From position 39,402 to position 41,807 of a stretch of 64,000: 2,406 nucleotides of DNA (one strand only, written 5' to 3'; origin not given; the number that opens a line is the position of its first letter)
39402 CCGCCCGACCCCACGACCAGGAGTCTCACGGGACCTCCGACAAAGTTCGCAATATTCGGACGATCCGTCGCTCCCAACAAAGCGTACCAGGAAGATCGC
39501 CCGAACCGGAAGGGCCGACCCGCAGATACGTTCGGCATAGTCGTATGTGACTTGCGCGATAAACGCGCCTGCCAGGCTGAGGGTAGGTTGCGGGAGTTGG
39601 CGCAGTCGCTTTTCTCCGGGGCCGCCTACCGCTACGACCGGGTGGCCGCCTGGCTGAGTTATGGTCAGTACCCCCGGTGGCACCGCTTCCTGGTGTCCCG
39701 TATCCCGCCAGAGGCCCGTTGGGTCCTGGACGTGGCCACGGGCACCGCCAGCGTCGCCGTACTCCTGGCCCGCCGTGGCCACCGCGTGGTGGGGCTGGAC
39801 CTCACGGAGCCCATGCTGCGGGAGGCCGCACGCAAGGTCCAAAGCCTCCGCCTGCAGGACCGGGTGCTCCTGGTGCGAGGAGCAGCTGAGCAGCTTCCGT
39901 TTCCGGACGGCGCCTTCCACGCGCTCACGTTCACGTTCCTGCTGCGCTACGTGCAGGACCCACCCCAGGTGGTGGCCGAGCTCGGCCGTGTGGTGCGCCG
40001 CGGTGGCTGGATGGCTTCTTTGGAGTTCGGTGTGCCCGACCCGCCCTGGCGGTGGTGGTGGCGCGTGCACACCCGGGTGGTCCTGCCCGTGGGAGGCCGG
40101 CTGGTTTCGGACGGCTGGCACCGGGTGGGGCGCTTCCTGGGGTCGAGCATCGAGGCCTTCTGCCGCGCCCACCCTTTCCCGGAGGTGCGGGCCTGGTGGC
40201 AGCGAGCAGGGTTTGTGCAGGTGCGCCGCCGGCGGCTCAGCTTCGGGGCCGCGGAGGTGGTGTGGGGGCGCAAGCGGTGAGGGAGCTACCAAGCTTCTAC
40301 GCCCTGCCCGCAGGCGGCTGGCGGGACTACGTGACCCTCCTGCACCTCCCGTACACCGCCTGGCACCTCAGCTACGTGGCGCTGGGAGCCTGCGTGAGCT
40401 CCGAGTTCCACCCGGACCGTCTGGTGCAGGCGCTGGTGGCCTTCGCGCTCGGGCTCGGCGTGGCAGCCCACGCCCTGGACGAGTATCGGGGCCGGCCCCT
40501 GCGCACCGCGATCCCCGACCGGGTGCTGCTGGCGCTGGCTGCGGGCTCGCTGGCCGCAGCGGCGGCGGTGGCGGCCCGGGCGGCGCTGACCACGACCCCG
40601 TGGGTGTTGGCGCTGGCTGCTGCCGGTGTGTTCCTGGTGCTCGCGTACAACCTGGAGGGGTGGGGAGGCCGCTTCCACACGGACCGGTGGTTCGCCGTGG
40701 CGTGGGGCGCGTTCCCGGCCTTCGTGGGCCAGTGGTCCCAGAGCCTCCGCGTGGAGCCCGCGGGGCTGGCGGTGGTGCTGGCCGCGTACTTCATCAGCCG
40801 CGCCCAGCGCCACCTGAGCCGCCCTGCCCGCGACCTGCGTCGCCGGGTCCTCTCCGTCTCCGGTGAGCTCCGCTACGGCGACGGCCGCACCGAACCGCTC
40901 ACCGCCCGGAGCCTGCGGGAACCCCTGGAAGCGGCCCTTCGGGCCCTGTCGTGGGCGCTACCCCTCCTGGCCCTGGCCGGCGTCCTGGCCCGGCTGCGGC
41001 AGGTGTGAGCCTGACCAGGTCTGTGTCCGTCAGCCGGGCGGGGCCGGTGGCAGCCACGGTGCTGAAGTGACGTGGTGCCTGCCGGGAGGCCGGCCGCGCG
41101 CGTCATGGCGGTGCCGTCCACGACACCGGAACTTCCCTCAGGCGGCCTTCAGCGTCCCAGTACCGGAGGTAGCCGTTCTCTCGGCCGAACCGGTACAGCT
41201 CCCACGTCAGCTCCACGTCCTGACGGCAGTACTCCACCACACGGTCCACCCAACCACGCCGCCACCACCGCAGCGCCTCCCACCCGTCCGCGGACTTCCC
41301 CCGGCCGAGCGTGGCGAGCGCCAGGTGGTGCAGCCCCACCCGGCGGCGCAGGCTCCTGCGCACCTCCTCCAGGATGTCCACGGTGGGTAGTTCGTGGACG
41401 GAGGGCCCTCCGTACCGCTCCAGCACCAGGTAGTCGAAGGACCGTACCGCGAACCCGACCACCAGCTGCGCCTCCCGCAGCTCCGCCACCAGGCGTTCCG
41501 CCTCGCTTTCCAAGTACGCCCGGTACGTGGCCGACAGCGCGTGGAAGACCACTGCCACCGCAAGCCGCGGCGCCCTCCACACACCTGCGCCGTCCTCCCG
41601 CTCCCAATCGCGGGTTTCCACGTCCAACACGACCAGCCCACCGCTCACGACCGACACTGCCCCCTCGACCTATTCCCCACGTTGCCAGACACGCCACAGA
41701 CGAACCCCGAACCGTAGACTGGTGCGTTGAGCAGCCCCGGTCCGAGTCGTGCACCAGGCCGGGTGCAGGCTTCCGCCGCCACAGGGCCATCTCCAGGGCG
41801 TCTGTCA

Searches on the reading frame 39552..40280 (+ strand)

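Call 43: search_protein_families(library=pfam, proteins=[window:39552-40280:+], max_evalue=0.00001)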
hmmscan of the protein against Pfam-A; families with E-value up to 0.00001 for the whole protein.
window:39552-40280:+ (242 aa): 6 families
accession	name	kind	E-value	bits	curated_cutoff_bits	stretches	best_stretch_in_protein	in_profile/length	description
PF01209.24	Ubie_methyltran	-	8.3e-31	107.6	20.1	1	18-241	10-233/233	ubiE/COQ5 methyltransferase family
PF08241.18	Methyltransf_11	-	1.2e-19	71.1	21.2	1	59-155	1-94/95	Methyltransferase domain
PF13649.12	Methyltransf_25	-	2.6e-18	66.9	27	1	58-152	1-97/97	Methyltransferase domain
PF08242.18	Methyltransf_12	-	2.9e-09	38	30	1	59-153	1-97/98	Methyltransferase domain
PF13847.12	Methyltransf_31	-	6.9e-09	36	27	1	58-157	7-110/145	Methyltransferase domain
PF13489.12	Methyltransf_23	-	2.3e-08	34.4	27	1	47-176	16-124/164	Methyltransferase domain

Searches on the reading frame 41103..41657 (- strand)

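Call 43: search_protein_families(library=pfam, proteins=[window:41103-41657:-], max_evalue=0.00001)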
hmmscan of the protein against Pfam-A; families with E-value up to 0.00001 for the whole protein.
window:41103-41657:- (184 aa): 1 family
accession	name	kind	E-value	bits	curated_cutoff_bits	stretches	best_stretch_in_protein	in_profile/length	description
PF13482.12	RNase_H_2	-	2.4e-08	34.5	22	1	44-155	32-161/165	RNase_H superfamily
